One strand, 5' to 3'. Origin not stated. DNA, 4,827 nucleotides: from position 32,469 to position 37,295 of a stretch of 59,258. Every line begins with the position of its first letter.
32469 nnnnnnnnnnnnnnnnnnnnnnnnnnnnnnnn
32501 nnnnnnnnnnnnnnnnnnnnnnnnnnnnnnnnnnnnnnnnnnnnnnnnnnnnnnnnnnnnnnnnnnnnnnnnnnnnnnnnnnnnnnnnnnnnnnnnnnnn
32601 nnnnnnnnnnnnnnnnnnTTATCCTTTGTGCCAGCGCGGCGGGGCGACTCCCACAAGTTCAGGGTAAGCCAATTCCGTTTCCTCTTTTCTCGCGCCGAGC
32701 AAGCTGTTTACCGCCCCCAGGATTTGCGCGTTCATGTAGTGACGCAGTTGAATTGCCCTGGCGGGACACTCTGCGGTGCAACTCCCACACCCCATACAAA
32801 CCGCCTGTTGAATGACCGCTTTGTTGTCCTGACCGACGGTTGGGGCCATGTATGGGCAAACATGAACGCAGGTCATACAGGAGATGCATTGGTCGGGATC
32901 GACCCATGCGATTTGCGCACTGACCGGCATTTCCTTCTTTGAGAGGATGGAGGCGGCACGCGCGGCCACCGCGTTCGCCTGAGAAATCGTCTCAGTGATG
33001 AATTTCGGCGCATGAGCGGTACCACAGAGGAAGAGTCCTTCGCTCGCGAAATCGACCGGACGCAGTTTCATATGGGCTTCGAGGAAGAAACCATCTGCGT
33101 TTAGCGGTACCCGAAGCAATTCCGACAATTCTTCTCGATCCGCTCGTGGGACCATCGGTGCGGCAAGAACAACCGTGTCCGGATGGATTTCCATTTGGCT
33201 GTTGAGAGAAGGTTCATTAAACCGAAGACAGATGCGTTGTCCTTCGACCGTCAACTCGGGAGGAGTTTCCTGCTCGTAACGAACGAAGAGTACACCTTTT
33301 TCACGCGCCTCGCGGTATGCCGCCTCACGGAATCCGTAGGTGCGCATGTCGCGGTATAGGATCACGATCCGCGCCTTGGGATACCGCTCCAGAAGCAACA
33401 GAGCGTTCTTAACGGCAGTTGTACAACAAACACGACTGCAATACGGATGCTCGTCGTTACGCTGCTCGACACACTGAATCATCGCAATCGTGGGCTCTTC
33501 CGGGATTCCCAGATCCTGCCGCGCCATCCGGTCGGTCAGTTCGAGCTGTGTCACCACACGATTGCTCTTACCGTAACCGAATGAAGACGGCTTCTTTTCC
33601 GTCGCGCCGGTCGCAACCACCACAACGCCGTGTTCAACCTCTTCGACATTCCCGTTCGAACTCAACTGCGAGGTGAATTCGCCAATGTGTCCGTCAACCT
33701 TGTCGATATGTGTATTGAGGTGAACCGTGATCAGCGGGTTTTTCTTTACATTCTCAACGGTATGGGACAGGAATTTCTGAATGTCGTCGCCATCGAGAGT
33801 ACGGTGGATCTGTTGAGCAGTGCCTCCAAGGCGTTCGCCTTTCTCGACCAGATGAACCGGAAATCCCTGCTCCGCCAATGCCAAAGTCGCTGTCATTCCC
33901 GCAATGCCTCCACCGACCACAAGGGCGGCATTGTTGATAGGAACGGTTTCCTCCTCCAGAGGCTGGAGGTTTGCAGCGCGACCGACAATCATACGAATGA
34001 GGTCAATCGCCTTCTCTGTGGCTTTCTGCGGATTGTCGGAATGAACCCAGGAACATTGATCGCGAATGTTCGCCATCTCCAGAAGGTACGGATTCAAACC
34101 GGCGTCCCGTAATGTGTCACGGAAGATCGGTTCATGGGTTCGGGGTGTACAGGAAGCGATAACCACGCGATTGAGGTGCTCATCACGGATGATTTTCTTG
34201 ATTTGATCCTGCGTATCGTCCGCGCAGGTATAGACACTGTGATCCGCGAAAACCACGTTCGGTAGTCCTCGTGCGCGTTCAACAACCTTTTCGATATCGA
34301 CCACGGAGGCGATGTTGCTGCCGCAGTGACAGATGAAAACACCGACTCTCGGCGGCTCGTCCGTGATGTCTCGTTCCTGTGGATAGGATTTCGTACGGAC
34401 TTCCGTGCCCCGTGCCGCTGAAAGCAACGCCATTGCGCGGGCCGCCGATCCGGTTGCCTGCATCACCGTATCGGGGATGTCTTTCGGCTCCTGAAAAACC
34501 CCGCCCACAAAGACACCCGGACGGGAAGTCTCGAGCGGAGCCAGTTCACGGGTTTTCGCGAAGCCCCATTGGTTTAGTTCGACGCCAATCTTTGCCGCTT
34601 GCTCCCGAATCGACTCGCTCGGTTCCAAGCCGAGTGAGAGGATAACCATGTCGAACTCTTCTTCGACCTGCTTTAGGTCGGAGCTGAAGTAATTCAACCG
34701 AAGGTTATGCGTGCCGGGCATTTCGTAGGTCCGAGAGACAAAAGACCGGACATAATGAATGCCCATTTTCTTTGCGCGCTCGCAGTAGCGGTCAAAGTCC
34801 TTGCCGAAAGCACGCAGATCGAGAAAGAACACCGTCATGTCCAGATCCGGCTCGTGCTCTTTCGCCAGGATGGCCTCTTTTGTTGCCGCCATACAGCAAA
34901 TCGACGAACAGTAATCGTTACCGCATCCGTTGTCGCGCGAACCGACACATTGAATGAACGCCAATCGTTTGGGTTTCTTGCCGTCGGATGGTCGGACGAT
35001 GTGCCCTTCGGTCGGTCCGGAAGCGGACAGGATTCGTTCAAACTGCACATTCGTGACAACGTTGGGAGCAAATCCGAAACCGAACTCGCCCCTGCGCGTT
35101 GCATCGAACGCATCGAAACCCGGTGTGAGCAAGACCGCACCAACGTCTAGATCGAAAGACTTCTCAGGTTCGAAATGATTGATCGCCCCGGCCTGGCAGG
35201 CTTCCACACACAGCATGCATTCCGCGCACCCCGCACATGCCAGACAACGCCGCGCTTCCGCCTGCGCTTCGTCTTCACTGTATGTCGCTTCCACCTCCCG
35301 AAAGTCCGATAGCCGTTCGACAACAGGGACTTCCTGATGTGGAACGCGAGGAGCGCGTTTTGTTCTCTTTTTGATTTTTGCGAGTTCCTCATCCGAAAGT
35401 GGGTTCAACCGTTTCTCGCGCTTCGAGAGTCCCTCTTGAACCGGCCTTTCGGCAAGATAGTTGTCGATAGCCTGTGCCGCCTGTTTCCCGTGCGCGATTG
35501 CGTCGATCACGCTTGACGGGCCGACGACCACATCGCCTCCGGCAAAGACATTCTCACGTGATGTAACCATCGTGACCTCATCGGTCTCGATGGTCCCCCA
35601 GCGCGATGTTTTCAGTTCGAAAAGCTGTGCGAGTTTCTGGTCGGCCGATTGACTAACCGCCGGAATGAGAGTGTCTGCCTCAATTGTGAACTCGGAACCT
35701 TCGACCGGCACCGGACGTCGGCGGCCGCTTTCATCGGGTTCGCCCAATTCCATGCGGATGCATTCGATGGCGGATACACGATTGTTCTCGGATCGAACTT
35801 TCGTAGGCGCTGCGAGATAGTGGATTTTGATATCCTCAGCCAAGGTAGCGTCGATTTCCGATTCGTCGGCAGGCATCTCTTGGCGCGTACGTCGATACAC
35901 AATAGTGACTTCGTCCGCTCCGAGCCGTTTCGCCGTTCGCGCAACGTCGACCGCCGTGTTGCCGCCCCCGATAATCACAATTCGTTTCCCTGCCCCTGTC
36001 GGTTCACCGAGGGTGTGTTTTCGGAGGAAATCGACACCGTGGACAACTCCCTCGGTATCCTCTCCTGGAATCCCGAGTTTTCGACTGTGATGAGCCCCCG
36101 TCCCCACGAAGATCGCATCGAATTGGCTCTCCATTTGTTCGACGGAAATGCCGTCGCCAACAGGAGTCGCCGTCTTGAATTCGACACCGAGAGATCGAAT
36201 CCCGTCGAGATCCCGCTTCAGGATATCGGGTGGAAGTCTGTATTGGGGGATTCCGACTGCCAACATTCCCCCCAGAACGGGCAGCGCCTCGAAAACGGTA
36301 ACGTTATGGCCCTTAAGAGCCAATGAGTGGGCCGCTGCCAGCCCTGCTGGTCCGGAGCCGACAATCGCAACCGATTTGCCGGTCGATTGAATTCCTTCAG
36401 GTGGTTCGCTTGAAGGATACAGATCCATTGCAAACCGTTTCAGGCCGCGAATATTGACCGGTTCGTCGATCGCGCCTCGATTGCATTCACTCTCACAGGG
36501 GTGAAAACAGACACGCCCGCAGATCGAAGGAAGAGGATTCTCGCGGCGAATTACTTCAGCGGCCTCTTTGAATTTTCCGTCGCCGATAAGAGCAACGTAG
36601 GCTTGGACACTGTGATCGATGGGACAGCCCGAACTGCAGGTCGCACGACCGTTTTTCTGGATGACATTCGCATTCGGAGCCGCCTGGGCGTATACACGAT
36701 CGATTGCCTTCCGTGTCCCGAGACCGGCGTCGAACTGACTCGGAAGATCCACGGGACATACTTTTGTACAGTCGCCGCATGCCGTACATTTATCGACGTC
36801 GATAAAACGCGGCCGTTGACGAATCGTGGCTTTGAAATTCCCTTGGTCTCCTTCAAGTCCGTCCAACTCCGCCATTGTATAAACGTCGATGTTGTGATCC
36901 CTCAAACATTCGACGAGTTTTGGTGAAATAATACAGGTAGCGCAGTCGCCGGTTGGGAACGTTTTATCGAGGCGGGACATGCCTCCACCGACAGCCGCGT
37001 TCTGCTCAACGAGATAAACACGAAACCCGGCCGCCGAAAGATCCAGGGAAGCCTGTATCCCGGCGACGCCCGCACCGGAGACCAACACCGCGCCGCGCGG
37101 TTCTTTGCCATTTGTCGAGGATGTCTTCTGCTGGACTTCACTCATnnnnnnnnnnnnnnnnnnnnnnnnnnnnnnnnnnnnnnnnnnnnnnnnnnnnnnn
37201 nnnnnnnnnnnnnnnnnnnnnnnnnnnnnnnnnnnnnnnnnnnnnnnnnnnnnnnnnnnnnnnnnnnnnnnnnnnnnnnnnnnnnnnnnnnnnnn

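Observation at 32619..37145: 1508-aa HdrA polyprotein with an inserted GltD/NfnB-type NAD(P)H module and a second HdrA unit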

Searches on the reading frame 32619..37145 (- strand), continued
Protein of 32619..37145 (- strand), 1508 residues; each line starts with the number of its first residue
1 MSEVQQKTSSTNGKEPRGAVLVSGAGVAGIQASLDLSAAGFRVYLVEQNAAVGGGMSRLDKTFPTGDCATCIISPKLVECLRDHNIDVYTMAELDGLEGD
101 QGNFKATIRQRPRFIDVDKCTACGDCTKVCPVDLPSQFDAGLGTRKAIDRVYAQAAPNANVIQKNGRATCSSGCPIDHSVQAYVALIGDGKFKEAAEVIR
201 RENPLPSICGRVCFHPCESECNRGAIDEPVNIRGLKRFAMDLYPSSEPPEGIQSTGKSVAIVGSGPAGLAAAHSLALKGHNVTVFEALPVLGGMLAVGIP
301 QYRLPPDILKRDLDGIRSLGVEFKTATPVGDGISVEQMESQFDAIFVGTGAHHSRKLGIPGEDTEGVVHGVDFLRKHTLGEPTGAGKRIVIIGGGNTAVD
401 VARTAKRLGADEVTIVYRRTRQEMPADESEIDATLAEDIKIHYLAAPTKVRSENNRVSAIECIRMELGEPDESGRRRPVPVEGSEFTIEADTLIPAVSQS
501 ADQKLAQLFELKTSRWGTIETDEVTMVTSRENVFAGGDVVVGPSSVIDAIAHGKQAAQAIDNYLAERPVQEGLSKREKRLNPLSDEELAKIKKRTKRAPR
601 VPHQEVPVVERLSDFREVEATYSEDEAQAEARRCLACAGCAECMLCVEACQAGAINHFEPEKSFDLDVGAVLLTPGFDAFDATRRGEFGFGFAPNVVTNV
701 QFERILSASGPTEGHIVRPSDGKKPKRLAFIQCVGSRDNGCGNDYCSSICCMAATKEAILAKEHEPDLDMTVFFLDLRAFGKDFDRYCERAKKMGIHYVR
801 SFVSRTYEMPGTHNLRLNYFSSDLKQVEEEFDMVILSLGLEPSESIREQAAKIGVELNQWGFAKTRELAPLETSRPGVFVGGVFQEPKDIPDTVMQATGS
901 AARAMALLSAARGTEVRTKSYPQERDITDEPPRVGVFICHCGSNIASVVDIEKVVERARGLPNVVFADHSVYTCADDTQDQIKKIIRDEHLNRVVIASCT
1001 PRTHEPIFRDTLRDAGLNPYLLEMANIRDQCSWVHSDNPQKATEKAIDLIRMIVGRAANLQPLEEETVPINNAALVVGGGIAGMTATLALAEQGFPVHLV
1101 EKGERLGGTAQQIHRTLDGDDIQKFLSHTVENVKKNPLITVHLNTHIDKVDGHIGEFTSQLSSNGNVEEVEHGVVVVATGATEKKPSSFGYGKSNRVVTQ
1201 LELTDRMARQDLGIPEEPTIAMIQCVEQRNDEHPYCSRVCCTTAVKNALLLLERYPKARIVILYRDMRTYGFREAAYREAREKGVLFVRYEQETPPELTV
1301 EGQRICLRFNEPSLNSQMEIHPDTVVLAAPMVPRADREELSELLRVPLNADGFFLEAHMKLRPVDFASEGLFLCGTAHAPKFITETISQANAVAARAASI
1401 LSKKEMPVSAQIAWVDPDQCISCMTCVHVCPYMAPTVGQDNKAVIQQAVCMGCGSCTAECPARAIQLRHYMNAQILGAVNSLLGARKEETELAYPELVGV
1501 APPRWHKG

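Call 64: find_encoding_contigs(protein=P0097, flank=10000, max_places=1)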
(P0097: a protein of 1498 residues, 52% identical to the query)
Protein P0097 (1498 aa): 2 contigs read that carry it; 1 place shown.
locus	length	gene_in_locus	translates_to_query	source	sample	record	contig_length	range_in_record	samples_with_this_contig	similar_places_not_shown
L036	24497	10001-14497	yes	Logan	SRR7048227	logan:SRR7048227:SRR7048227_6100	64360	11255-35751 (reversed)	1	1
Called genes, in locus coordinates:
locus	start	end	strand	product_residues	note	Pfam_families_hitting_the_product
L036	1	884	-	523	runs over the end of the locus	PF01590:GAF, PF13185:GAF_2, PF13492:GAF_3 (weak), PF00158:Sigma54_activat, PF14532:Sigma54_activ_2, PF07724:AAA_2 (weak), PF07728:AAA_5 (weak), PF25601:AAA_lid_14, +1 more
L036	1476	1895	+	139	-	PF02662:FlpD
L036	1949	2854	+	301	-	PF02219:MTHFR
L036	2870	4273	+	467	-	PF01645:Glu_synthase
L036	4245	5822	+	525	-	PF12838:Fer4_7 (faint), PF13187:Fer4_9 (faint), PF01645:Glu_synthase, PF00478:IMPDH (weak), PF01070:FMN_dh (weak)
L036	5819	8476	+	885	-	PF13522:GATase_6 (weak), PF01493:GXGXG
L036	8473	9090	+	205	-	PF13237:Fer4_10 (faint), PF13183:Fer4_8, PF13187:Fer4_9, PF13534:Fer4_17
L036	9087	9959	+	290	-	PF02754:CCG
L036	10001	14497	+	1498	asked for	PF12831:FAD_oxidored, PF14691:Fer4_20, PF07992:Pyr_redox_2, PF13450:NAD_binding_8, PF07992:Pyr_redox_2 (weak), PF00890:FAD_binding_2 (weak), PF07992:Pyr_redox_2, PF13450:NAD_binding_8, +19 more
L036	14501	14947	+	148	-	PF02662:FlpD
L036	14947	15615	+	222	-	PF12225:DUF5981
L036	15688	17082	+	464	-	PF14691:Fer4_20, PF01946:Thi4 (weak), PF03486:HI0933_like (weak), PF07992:Pyr_redox_2, PF00890:FAD_binding_2 (weak), PF01266:DAO (weak), PF12831:FAD_oxidored, PF13450:NAD_binding_8, +4 more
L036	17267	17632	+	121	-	-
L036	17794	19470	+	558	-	-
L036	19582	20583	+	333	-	PF01408:GFO_IDH_MocA (weak)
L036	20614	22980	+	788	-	PF02018:CBM_4_9, PF18952:DUF5696 (faint), PF11308:Glyco_hydro_129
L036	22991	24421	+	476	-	PF19815:DUF6298, PF12904:Collagen_bind_2 (weak)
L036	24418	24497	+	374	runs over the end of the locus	PF00144:Beta-lactamase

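Call 65: find_encoding_contigs(protein=P0088, flank=10000, max_places=1)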
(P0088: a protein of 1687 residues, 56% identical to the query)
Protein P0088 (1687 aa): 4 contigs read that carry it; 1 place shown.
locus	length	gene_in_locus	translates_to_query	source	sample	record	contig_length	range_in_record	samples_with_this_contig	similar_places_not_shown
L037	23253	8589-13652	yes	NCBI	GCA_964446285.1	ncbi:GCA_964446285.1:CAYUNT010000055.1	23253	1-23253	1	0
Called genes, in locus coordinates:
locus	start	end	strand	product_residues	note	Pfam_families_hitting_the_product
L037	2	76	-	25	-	?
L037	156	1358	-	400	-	-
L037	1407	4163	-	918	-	PF01074:Glyco_hydro_38N, PF09261:Alpha-mann_mid, PF07748:Glyco_hydro_38C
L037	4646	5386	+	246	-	PF00696:AA_kinase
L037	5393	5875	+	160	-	PF01842:ACT, PF22468:ACT_9, PF13840:ACT_7, PF01842:ACT (weak), PF22468:ACT_9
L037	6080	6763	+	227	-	PF00117:GATase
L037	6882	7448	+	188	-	PF13183:Fer4_8, PF12838:Fer4_7 (weak), PF13187:Fer4_9, PF13534:Fer4_17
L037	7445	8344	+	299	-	PF02754:CCG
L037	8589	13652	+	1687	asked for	PF12831:FAD_oxidored (weak), PF12837:Fer4_6 (weak), PF14691:Fer4_20, PF07992:Pyr_redox_2, PF12831:FAD_oxidored (weak), PF07992:Pyr_redox_2, PF13450:NAD_binding_8, PF02662:FlpD, +18 more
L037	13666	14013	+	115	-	PF01909:NTP_transf_2 (weak), PF18765:Polbeta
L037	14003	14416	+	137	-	PF05168:HEPN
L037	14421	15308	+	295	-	PF13183:Fer4_8 (weak)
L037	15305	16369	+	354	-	PF13534:Fer4_17 (faint), PF13484:Fer4_16 (faint), PF13187:Fer4_9 (faint), PF14697:Fer4_21 (faint), PF00037:Fer4 (faint), PF12797:Fer4_2 (faint), PF12837:Fer4_6 (faint), PF17179:Fer4_22, +3 more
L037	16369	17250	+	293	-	PF00175:NAD_binding_1, PF10418:DHODB_Fe-S_bind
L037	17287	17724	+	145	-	PF01597:GCV_H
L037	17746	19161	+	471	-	PF01565:FAD_binding_4, PF02913:FAD-oxidase_C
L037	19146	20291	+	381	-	PF13183:Fer4_8, PF13237:Fer4_10 (faint), PF12838:Fer4_7, PF13534:Fer4_17, PF02754:CCG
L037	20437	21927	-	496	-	PF13899:Thioredoxin_7 (weak), PF13098:Thioredoxin_2 (weak)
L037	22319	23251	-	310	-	?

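Call 90: search_solved_structures(query=L022:10861-12624:+, max_evalue=1e-20)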
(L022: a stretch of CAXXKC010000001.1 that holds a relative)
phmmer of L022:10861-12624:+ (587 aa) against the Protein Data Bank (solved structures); distinct sequences matched with E-value up to 1e-20: 61 (the best 60 are shown).
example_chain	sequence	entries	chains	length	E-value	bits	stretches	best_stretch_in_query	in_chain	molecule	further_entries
7t2r_B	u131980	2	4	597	1e-172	579.2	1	53-577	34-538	NiFe hydrogenase subunit B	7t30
9bov_B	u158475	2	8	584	6.2e-168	563.4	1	149-576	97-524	NADH dehydrogenase (Quinone)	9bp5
9n5u_B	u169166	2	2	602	1.2e-164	552.6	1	29-576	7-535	NfnB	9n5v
8oh5_B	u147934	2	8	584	2.1e-164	551.7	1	152-575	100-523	NAD-reducing hydrogenase subunit HoxF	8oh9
8a6t_B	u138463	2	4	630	2.6e-161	541.6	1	61-576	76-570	Electron bifurcating hydrogenase subunit HydB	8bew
7q4v_B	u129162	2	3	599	1.6e-160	538.9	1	37-576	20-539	Iron hydrogenase HydB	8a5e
7q4w_B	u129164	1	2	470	2.1e-151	508.8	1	170-576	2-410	Iron hydrogenase HydB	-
7p5h_B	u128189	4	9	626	7.8e-148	497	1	60-582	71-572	Fe-hydrogenase, subunit beta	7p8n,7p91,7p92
9mqx_B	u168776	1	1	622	4.7e-147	494.4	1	36-576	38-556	NADH:ubiquinone oxidoreductase, NADH-binding (51 kD) subunit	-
6vw7_B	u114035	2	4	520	5.1e-115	388.7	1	145-562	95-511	NAD-dependent formate dehydrogenase beta subunit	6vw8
2fug_1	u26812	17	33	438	6.9e-110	371.7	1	155-569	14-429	NADH-quinone oxidoreductase chain 1 | NADH-QUINONE OXIDOREDUCTASE SUBUNIT 1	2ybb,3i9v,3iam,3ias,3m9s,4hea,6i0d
9wxb_C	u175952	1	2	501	1.1e-106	361.1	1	143-562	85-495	Formate dehydrogenase beta subunit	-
7p64_F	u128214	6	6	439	2.2e-106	360.1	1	166-567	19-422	NADH-quinone oxidoreductase subunit F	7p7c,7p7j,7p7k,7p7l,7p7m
7p61_F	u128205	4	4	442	2.3e-106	360.1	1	166-567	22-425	NADH-quinone oxidoreductase subunit F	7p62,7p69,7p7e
7awt_F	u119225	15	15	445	2.3e-106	360.1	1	166-567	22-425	NADH-quinone oxidoreductase subunit F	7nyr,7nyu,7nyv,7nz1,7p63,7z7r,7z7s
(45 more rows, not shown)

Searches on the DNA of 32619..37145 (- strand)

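Call 86: search_rna_families(sources=[L001, L004, L005, L008, L012, L022, L036], threshold=gathering)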
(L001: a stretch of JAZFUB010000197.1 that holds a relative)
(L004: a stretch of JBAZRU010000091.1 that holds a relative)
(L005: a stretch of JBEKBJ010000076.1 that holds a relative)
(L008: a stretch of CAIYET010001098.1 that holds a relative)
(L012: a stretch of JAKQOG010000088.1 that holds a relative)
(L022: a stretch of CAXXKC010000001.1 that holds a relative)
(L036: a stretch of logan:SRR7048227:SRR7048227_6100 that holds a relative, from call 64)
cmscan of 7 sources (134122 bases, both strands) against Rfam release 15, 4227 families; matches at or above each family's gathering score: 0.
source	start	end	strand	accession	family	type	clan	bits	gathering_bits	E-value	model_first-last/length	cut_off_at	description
